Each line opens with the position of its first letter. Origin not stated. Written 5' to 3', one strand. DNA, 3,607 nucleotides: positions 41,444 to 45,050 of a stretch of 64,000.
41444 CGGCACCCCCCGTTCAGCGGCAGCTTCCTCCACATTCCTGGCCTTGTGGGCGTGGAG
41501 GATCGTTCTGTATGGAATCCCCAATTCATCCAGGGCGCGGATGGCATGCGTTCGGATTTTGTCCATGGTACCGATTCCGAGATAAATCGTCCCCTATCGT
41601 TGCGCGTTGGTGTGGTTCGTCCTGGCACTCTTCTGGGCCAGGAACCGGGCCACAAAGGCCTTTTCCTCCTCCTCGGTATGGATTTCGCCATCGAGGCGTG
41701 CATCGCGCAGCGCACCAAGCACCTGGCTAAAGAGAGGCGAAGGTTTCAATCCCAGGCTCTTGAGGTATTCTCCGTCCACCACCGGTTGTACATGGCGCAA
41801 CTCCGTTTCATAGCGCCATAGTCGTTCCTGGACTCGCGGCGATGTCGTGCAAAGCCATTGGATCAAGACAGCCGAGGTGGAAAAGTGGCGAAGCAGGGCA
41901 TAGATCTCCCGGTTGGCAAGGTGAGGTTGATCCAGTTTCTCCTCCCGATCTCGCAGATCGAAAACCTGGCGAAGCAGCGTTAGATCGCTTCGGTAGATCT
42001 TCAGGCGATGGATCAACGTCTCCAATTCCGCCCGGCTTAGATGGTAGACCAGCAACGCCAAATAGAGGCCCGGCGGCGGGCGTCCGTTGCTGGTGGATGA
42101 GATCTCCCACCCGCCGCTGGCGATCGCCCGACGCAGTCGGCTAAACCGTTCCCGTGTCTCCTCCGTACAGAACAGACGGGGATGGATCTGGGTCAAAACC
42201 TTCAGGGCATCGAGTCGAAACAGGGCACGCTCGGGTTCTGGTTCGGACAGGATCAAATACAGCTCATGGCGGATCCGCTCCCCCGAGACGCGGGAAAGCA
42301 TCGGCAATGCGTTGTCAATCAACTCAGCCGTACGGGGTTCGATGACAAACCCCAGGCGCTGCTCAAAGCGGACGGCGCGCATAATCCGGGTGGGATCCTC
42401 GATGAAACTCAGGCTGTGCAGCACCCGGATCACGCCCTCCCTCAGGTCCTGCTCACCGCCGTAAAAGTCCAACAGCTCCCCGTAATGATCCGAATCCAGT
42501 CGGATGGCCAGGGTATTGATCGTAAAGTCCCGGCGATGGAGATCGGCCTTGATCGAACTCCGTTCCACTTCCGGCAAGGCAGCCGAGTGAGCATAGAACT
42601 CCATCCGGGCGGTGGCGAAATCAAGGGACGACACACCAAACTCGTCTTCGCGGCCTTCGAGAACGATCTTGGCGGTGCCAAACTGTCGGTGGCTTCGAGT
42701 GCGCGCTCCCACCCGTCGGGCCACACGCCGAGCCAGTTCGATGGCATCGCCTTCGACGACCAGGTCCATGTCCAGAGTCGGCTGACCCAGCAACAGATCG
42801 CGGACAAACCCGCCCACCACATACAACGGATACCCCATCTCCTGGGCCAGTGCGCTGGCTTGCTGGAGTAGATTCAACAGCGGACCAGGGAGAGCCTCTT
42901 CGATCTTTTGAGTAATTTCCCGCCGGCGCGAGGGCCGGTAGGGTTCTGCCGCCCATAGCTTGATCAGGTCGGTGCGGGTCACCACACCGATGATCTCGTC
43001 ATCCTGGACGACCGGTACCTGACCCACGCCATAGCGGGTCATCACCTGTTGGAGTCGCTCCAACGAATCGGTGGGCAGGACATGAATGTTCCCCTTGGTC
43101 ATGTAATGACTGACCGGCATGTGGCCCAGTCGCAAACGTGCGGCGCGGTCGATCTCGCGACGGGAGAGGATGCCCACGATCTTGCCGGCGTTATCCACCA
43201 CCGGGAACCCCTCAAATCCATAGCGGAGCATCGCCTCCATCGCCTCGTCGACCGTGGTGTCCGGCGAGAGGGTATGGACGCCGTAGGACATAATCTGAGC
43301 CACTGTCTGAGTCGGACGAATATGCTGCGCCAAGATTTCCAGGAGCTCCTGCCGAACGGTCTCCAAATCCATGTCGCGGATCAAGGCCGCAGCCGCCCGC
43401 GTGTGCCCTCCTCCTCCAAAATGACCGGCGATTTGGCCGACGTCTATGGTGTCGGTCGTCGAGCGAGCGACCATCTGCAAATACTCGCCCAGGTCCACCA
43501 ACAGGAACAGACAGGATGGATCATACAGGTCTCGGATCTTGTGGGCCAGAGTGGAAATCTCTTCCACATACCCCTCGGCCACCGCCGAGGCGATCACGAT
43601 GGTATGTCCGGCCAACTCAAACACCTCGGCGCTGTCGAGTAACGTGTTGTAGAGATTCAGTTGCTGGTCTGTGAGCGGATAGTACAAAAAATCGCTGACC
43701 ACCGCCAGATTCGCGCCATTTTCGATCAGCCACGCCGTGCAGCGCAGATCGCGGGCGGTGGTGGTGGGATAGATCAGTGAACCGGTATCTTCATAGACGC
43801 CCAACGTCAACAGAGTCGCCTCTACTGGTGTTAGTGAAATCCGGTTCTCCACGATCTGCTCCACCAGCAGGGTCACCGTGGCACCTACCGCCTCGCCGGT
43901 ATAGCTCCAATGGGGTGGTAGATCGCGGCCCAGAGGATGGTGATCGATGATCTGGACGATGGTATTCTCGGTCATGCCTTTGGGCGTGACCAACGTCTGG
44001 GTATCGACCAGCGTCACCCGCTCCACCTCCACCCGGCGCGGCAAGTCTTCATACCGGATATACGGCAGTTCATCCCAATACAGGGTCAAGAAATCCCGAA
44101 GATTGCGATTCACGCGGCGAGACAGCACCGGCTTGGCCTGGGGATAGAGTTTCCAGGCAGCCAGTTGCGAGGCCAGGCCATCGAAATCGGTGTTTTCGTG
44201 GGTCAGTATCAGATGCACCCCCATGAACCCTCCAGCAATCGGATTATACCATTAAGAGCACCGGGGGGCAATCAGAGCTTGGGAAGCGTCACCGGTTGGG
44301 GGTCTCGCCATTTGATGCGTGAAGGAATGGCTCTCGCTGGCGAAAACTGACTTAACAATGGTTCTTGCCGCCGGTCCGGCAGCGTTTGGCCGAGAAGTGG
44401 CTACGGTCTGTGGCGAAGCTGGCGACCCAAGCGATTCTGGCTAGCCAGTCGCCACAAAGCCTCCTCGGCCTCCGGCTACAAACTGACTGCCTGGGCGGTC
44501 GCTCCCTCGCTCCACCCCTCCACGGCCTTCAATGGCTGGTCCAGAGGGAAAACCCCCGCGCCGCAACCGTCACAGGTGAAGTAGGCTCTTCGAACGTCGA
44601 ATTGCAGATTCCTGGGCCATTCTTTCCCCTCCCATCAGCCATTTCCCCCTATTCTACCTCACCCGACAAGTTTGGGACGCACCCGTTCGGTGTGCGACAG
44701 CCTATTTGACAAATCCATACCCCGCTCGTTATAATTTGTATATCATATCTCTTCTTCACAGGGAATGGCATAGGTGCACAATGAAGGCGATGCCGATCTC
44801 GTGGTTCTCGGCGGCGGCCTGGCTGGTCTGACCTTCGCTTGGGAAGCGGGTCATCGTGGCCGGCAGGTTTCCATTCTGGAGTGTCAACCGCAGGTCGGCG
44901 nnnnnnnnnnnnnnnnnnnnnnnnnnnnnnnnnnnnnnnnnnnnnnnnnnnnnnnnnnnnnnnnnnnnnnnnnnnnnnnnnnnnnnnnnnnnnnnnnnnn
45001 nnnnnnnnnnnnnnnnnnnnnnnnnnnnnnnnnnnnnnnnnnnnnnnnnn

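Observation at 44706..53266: Compact five-gene glycan-modification locus: FAD oxidase, Wzx flippase, CapK/F390-synthetase-like ligase, GNAT-MTase fusion, and GT2-GT-C fusion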

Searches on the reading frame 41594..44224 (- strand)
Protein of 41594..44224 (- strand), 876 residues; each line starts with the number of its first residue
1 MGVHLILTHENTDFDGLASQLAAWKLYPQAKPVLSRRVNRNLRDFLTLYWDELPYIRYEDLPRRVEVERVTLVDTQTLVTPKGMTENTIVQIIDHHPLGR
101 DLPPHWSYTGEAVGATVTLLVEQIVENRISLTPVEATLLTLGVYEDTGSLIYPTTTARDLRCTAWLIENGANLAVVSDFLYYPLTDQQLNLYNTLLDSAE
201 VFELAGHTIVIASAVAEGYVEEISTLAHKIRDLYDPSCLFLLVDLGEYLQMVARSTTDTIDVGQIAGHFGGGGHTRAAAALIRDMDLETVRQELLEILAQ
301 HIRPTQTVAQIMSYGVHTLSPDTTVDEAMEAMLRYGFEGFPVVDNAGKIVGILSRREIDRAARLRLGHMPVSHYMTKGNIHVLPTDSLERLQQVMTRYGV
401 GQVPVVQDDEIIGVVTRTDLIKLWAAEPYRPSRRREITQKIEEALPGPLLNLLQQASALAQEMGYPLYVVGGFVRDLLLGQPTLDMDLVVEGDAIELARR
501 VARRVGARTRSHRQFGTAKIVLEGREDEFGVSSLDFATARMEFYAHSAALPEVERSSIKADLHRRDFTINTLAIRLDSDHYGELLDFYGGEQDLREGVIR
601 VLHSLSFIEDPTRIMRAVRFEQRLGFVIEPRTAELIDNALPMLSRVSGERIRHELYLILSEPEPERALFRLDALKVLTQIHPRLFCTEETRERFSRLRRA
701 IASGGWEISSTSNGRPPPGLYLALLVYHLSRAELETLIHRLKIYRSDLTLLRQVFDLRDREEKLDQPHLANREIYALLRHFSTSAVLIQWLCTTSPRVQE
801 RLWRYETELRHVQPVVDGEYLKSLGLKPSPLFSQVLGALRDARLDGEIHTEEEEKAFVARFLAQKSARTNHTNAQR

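Call 43: search_protein_families(library=pfam, proteins=[window:41594-44224:-], max_evalue=0.0001)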
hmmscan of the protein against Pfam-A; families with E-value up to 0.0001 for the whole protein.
window:41594-44224:- (876 aa): 5 families
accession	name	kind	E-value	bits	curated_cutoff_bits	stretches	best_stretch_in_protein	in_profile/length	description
PF00571.33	CBS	-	4.3e-29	101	24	2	308-361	1-54/57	CBS domain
PF01743.26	PolyA_pol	-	1.1e-27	97.3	23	1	467-600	1-126/126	Poly A polymerase head domain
PF12627.12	PolyA_pol_RNAbd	-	1.5e-10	41.2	22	1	625-684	1-60/64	Probable RNA and SrmB- binding site of polymerase A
PF01368.27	DHH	-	2.1e-08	34.9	28.1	1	5-142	3-124/125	DHH family, N-terminal domain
PF02272.25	DHHA1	-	4.5e-05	24.3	25.9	1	220-299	15-97/102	DHHA1 domain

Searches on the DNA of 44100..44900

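Call 95: search_rna_families(source=window, start=44100, end=44900, threshold=evalue, max_evalue=1)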
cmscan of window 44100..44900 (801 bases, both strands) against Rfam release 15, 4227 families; matches with E-value up to 1: 2.
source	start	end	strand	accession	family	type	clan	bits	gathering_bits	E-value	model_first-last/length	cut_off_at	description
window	44388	44471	-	RF03486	mir-3940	Gene; miRNA;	-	23.7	84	0.085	1-92/92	no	mir-3940 microRNA precursor family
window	44826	44868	-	RF00301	snoZ256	Gene; snRNA; snoRNA; CD-box;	-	17.5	50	0.89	1-94/94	no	Small nucleolar RNA Z256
